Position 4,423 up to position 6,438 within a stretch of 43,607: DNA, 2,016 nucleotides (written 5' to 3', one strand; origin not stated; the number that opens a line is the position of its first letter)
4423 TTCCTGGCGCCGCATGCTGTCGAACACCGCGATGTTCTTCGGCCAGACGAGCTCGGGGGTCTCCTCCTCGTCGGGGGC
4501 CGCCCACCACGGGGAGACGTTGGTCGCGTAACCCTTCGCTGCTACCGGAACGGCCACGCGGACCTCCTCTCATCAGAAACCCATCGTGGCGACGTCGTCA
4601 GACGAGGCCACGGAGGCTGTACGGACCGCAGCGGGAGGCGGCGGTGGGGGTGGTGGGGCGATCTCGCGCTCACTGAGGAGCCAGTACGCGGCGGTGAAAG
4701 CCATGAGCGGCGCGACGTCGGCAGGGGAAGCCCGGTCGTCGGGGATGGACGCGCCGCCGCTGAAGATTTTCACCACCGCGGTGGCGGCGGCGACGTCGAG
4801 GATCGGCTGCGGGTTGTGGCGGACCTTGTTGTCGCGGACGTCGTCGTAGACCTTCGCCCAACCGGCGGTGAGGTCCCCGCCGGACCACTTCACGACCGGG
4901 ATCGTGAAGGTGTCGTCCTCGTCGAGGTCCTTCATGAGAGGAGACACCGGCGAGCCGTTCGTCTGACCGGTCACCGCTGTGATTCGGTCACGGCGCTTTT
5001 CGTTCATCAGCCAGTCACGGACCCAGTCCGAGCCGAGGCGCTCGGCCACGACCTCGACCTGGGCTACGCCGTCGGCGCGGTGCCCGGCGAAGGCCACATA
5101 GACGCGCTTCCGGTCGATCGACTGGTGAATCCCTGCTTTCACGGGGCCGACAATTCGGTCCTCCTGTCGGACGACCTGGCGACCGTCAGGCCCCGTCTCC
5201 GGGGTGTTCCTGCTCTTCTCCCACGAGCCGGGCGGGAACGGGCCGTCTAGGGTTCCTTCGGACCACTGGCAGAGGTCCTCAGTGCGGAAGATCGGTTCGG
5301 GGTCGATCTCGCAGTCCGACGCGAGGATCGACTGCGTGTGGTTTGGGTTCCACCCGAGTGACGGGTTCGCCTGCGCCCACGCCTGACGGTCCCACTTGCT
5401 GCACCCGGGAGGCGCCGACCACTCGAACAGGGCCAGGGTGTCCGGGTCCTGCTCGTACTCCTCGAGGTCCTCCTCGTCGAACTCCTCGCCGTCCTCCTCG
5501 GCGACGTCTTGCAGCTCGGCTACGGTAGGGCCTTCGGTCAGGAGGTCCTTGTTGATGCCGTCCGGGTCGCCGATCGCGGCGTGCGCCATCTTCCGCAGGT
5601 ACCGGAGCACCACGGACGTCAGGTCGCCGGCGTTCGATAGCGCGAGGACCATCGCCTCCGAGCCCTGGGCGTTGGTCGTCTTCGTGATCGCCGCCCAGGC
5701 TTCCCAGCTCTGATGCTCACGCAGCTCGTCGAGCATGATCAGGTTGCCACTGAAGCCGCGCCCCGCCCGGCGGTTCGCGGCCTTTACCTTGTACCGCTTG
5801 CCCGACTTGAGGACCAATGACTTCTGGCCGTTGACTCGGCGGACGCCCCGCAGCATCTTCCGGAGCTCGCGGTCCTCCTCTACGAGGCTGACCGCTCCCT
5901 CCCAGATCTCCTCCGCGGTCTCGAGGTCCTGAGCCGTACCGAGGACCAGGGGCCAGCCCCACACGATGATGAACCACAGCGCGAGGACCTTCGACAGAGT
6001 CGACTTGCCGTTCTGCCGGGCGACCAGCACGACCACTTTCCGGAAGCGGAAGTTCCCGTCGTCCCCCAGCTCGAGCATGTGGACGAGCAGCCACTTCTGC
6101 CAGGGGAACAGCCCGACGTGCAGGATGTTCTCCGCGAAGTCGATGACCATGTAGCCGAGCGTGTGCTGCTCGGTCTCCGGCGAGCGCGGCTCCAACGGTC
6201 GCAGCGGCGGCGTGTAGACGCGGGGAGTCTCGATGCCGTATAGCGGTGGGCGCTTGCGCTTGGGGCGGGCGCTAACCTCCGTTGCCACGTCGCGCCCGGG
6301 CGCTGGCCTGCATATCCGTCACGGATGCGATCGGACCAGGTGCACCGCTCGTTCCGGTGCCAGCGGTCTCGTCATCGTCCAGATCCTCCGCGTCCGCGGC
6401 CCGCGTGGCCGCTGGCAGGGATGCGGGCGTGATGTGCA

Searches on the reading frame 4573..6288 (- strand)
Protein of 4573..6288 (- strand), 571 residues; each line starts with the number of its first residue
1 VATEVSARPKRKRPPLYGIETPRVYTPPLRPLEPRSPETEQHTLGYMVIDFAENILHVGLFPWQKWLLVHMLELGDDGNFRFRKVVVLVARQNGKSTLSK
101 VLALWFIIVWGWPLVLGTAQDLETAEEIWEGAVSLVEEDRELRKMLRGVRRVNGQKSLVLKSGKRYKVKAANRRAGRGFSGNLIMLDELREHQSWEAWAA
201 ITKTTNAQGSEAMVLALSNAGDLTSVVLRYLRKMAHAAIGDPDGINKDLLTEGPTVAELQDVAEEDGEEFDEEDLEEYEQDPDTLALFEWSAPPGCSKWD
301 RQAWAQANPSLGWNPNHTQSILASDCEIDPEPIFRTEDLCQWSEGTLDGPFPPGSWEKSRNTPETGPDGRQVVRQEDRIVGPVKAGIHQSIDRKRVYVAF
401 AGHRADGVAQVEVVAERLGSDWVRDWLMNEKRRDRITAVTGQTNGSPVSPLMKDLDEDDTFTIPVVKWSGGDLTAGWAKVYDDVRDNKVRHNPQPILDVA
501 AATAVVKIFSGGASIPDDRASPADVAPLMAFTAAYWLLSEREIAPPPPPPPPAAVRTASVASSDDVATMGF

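Call 28: search_dna_similar(query=window:4573-6288:-, collection=phages, mode=protein, max_rows=15)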
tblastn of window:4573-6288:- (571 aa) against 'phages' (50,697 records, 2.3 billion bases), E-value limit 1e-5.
Records with a match: 1106; places in all: 1106; records where one place covers at least 80% of the query: 378.
Best place of each record, by identity: 60-80% 14; <60% 1092.
By first word of the organism name: Microbacterium 234; Mycobacterium 220; Propionibacterium 196; Arthrobacter 165; Gordonia 155; Cutibacterium 43; Corynebacterium 32; Streptomyces 10; Rhodococcus 9; Bifidobacterium 9; and 18 more.
By host as written in the record: Mycobacterium smegmatis mc2 155 155; Microbacterium foliorum NRRL B-24224 146; Gordonia terrae 3612 125; Arthrobacter sp. ATCC 21022 100; Propionibacterium acnes 98; Microbacterium foliorum NRRL B-24224 SEA 66; Cutibacterium acnes 48; Propionibacterium acnes ATCC 6919 36; and 109 more.
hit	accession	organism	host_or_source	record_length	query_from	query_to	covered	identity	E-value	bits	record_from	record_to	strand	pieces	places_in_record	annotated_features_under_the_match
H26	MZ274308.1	Arthrobacter phage Popper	Arthrobacter globiformis B-2979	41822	7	571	99%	71.0%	0e+0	736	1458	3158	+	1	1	4: terminase large subunit | 3: terminase small subunit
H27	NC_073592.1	Arthrobacter phage Popper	Arthrobacter globiformis B-2979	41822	7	571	99%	71.0%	0e+0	736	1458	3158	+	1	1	4: terminase large subunit | 3: terminase small subunit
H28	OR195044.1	Arthrobacter phage Gusanita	Arthrobacter globiformis B-2979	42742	6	571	99%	70.4%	0e+0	739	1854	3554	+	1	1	4: terminase large subunit | 3: terminase small subunit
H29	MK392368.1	Arthrobacter phage Elesar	Arthrobacter globiformis B-2979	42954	6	571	99%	70.1%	0e+0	739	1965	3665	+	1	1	5: terminase large subunit | 4: terminase small subunit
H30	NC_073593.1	Arthrobacter phage Elesar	Arthrobacter globiformis B-2979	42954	6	571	99%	70.1%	0e+0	739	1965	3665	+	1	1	5: terminase large subunit | 4: terminase small subunit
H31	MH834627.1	Arthrobacter phage Ryan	Arthrobacter globiformis NRRL B-2979 SEA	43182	7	571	99%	70.1%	0e+0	717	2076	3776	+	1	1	6: terminase large subunit | 5: terminase small subunit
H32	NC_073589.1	Arthrobacter phage Ryan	Arthrobacter globiformis NRRL B-2979 SEA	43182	7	571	99%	70.1%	0e+0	717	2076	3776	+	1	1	6: terminase large subunit | 5: terminase small subunit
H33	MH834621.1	Arthrobacter phage Nandita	Arthrobacter globiformis NRRL B-2979 SEA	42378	7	571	99%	69.7%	0e+0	735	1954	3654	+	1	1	6: terminase large subunit | 5: terminase small subunit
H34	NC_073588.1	Arthrobacter phage Nandita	Arthrobacter globiformis NRRL B-2979 SEA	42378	7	571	99%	69.7%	0e+0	735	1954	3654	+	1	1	6: terminase large subunit | 5: terminase small subunit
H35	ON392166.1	Arthrobacter phage Cole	Arthrobacter globiformis NRRL B-2979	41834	9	571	99%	69.9%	0e+0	735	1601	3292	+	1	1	4: terminase large subunit | 3: terminase small subunit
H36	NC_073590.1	Arthrobacter phage Cole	Arthrobacter globiformis NRRL B-2979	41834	9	571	99%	69.9%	0e+0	735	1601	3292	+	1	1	4: terminase large subunit | 3: terminase small subunit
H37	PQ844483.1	Arthrobacter phage QuinnAvery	Arthrobacter globiformis B-2979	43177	9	571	99%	69.8%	0e+0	734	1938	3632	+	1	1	6: terminase large subunit | 5: terminase small subunit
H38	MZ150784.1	Arthrobacter phage Zaheer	Arthrobacter globiformis NRRL B-2979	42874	9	571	99%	69.4%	0e+0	711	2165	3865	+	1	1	6: terminase large subunit | 5: terminase small subunit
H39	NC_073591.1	Arthrobacter phage Zaheer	Arthrobacter globiformis NRRL B-2979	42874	9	571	99%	69.4%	0e+0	711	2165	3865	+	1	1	6: terminase large subunit | 5: terminase small subunit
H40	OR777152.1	Arthrobacter phage Cupello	Arthrobacter sp. B10-11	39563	14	536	92%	49.8%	6e-128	419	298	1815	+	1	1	terminase large subunit | DNA binding protein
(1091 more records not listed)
